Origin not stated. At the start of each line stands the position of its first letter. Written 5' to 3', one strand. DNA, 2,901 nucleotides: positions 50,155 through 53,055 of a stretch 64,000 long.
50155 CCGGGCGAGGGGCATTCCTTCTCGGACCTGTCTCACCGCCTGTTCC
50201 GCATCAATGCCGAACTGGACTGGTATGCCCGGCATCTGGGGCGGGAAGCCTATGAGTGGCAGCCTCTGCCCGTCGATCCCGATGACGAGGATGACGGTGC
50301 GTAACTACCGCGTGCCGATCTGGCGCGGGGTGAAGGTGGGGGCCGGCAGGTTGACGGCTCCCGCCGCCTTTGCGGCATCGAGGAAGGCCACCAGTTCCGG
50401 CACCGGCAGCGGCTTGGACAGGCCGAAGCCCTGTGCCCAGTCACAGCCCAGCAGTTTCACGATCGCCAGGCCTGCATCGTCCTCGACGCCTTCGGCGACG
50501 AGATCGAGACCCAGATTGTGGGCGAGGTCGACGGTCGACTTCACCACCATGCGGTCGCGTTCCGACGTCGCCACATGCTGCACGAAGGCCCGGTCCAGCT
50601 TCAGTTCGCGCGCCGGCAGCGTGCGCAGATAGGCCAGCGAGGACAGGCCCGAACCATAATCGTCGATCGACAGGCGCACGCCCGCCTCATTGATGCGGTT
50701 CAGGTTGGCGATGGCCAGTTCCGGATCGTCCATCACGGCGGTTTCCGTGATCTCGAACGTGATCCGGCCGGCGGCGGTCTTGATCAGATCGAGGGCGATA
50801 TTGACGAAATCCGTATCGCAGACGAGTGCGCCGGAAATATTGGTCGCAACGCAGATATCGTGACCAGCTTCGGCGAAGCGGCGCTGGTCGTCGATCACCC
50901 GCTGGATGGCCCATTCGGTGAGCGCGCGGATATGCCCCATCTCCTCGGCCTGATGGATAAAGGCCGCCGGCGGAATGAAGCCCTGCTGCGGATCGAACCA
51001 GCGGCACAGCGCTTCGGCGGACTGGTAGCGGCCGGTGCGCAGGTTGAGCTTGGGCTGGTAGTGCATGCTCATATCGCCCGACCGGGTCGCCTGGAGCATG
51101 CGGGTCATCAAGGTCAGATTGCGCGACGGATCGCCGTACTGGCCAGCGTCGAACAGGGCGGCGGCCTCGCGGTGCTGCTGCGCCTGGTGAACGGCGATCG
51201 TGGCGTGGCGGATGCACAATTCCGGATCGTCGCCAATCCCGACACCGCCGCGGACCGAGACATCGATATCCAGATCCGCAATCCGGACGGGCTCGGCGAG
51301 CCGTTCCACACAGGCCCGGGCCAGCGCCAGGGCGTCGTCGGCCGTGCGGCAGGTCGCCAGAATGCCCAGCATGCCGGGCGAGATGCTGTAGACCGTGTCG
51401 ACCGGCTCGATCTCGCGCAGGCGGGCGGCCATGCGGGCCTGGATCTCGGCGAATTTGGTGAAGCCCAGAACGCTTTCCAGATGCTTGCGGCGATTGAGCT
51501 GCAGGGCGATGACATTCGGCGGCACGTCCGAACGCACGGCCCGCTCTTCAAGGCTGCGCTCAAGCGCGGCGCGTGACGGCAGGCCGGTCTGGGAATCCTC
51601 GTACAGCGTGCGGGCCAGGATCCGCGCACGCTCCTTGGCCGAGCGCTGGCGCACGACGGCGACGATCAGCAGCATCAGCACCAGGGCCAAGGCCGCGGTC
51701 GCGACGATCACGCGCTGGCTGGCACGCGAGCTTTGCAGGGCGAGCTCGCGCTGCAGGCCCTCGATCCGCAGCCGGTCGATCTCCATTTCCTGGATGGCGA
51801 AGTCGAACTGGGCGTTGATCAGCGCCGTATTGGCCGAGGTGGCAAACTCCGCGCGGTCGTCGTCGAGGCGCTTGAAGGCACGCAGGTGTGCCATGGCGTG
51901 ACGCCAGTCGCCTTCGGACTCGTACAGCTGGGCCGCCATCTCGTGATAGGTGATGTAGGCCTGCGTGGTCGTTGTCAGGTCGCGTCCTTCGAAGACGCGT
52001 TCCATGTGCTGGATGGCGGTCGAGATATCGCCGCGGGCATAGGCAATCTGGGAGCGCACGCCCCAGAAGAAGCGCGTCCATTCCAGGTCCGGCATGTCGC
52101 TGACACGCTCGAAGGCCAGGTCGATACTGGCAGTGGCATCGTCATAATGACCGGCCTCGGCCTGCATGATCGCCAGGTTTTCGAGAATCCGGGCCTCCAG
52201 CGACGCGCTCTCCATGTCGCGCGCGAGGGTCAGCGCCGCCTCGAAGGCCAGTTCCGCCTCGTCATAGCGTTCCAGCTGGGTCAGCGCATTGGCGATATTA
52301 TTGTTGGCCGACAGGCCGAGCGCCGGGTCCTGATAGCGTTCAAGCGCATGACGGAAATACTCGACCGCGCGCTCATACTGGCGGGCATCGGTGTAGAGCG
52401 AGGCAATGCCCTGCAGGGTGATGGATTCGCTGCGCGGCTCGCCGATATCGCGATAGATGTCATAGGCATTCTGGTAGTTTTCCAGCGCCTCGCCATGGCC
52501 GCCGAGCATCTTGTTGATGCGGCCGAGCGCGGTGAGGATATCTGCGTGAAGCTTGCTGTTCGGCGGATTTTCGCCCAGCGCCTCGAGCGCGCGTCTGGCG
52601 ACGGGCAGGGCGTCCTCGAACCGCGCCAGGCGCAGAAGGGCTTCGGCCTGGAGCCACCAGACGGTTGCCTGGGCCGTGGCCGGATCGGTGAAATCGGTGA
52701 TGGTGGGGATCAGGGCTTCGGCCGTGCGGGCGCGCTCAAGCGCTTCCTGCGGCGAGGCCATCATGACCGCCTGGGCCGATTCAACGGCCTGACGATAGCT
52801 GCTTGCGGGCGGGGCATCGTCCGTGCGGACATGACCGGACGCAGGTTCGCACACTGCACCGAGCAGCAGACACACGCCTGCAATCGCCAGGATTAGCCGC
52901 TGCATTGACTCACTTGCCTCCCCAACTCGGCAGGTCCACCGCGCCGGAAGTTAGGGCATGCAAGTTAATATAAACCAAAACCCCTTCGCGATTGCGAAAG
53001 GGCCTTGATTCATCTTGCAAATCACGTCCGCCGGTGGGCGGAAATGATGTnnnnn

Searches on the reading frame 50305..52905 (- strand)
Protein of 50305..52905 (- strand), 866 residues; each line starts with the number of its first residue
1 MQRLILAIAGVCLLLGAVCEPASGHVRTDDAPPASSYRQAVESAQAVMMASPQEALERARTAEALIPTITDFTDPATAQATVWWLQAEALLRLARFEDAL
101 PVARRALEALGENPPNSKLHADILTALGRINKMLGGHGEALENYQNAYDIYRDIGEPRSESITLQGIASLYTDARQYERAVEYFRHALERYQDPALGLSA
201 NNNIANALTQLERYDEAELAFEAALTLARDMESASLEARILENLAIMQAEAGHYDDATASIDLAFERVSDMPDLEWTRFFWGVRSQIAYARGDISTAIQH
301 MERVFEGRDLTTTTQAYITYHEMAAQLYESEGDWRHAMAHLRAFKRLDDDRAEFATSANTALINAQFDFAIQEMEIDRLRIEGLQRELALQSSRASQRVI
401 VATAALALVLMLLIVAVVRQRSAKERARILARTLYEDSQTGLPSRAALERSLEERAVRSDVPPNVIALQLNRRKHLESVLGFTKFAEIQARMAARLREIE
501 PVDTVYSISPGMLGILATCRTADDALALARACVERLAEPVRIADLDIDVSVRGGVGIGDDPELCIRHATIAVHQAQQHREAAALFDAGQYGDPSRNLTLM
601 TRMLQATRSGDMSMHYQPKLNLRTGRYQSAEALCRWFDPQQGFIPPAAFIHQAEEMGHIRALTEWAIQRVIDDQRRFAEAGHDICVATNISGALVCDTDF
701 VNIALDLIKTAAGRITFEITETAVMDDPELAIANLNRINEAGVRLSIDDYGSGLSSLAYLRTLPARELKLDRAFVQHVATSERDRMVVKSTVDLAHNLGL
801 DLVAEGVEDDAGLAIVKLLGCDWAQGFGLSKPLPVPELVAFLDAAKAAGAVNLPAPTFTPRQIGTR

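Call 12: search_protein_families(library=pfam, proteins=[window:50305-52905:-], max_evalue=0.001)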
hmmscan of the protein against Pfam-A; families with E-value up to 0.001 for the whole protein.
window:50305-52905:- (866 aa): 14 families
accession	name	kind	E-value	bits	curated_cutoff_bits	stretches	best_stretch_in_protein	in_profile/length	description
PF00563.25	EAL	-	1.1e-61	208.7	31.3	1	604-832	5-236/236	EAL domain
PF13424.12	TPR_12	-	2.4e-20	72.9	30.1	3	121-192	3-76/77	Tetratricopeptide repeat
PF07719.23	TPR_2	-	1e-13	50.7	27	0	200-229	3-32/34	Tetratricopeptide repeat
PF13181.12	TPR_8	-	4.9e-12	45.4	25.7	1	199-230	2-33/34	Tetratricopeptide repeat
PF13176.12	TPR_7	-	2.3e-11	43.2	27.9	0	203-233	4-34/36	Tetratricopeptide repeat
PF00515.34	TPR_1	-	1.5e-10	40.8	27.8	1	202-230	5-33/34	Tetratricopeptide repeat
PF13428.12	TPR_14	-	5.8e-08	33.1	23.5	0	82-115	3-36/44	Tetratricopeptide repeat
PF12895.13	ANAPC3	-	5.7e-07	30.2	27.2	0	157-223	21-81/82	Anaphase-promoting complex, cyclosome, subunit 3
PF25068.1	ARM_TT21_4th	-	7.4e-07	30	30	1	173-265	11-100/153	Tetratricopeptide repeat protein 21 forth ARM domain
PF13374.12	TPR_10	-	3.5e-06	27.3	27.5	0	165-192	6-33/42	Tetratricopeptide repeat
PF14938.12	SNAP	-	1.7e-05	24.9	25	1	80-190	74-184/282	Soluble NSF attachment protein, SNAP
PF24885.1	TPR_NPHP3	-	1.9e-05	24.6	100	1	112-230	90-215/239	Nephrocystin-3 TPR domain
PF00990.26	GGDEF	-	2.6e-05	24.5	23.8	1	436-579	3-158/161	Diguanylate cyclase, GGDEF domain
PF13432.12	TPR_16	-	8.9e-05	23.3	32.7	1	168-229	4-62/65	Tetratricopeptide repeat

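Call 61: search_protein_families(library=ncbifam, proteins=[window:50305-52905:-], max_evalue=0.001)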
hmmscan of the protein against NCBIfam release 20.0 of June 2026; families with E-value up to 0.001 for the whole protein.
window:50305-52905:- (866 aa): 24 families
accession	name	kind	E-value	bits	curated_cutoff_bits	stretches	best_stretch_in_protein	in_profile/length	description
NF045675.1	PhdiestaseDibA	equivalog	9.4e-64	215.8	980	1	416-838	184-621/623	phosphodiesterase DibA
NF053781.1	cdiGMPphdstlr2612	equivalog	1.5e-60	205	1600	1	430-843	836-1266/1268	Tlr1612 family c-di-GMP phosphodiesterase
NF007474.0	PRK10060.1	equivalog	5.7e-60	203.2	782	1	416-843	222-655/663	cyclic di-GMP phosphodiesterase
NF008467.0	PRK11359.1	equivalog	1.2e-58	198.9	857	1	424-846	367-796/800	oxygen-sensing cyclic-di-GMP phosphodiesterase DosP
NF052458.1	PhdiestGepA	equivalog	8.2e-56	189.7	1200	1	430-837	421-836/840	phosphodiesterase GepA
NF052596.1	RR_EAL_PvrR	equivalog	2.4e-48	164.7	580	1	600-844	144-391/398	response regulator cyclic di-GMP phosphodiesterase PvrR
NF008807.1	PRK11829.1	equivalog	5e-44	150.5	733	1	430-841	238-661/670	biofilm formation regulator HmsP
NF007839.0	PRK10551.1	equivalog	5.7e-38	130.8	461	1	602-845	267-513/518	cyclic di-GMP phosphodiesterase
NF007298.0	PRK09776.1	equivalog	3.5e-27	94.7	1135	1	629-842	891-1106/1111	diguanylate cyclase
NF045673.1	c-di-GMPRcptLapD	equivalog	1.5e-25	89.6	1020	1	424-834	226-646/647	cyclic di-GMP receptor LapD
NF008281.1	PRK11059.1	equivalog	4.9e-17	61.5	663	1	430-832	216-629/633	RNase E specificity factor CsrD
NF052265.1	EAL_dom_RimA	equivalog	2.1e-14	53.4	430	1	713-833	114-234/248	S6 modification regulatory phosphodiesterase RimA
NF051476.1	CDiGphdiTpdA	equivalog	7.6e-12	44.8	1000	1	685-827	423-565/570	cyclic di-GMP phosphodiesterase TpdA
NF008617.0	PRK11596.1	equivalog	1.2e-11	44.3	190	1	611-838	29-248/255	cyclic-guanylate-specific phosphodiesterase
NF051880.1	FlagAsmCDGMPTipF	equivalog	4e-11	42.4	600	1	583-838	133-399/421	flagella assembly cyclic-di-GMP phosphodiesterase TipF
NF053520.1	HK_Porph_FimS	equivalog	2.6e-10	39.2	600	1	103-268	107-273/618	sensor histidine kinase FimS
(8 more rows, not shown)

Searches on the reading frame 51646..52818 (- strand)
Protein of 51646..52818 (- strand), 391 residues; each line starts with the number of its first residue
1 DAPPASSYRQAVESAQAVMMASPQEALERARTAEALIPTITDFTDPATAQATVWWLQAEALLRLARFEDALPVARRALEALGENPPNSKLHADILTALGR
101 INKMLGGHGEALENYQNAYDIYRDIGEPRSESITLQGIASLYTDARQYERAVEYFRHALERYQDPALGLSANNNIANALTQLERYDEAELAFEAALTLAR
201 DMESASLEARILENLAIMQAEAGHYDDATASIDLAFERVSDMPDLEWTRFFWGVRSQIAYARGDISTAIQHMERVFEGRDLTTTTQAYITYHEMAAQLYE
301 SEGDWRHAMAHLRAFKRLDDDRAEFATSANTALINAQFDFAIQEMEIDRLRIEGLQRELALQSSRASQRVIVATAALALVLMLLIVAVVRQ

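Call 64: find_related_loci(query=A5, collection=metagenome_contigs, flank=7000)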
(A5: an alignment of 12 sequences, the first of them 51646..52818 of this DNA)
Query A5 (391 aa) in metagenome_contigs; peptide patterns used: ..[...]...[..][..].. (x = any residue, [..] = any of these).
211 stretches matched a pattern; 160 encode a relative of the query (tblastn E <= 1e-3); the best 80 are kept; 80 distinct loci.
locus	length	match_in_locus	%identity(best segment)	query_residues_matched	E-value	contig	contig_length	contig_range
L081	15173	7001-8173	100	1-391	0e+0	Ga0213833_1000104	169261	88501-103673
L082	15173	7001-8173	97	1-391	0e+0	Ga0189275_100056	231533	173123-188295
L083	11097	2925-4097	97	1-391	0e+0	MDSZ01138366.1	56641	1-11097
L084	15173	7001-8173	100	1-391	0e+0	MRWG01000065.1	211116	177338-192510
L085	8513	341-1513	81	1-391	0e+0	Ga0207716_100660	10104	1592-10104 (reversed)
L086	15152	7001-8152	51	8-391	4e-121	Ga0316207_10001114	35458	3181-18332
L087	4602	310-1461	41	3-389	2e-79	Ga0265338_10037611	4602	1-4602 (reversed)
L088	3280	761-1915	40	2-389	9e-79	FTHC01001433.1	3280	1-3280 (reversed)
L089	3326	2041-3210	40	2-391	2e-77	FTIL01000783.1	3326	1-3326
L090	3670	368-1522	42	2-389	4e-77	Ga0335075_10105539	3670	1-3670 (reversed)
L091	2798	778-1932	40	3-385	2e-77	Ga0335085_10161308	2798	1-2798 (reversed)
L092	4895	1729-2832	40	7-372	7e-76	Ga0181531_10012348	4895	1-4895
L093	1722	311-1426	42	12-387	5e-79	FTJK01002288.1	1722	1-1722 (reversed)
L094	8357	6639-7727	42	2-365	4e-75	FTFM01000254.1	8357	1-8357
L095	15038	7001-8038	41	27-384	3e-75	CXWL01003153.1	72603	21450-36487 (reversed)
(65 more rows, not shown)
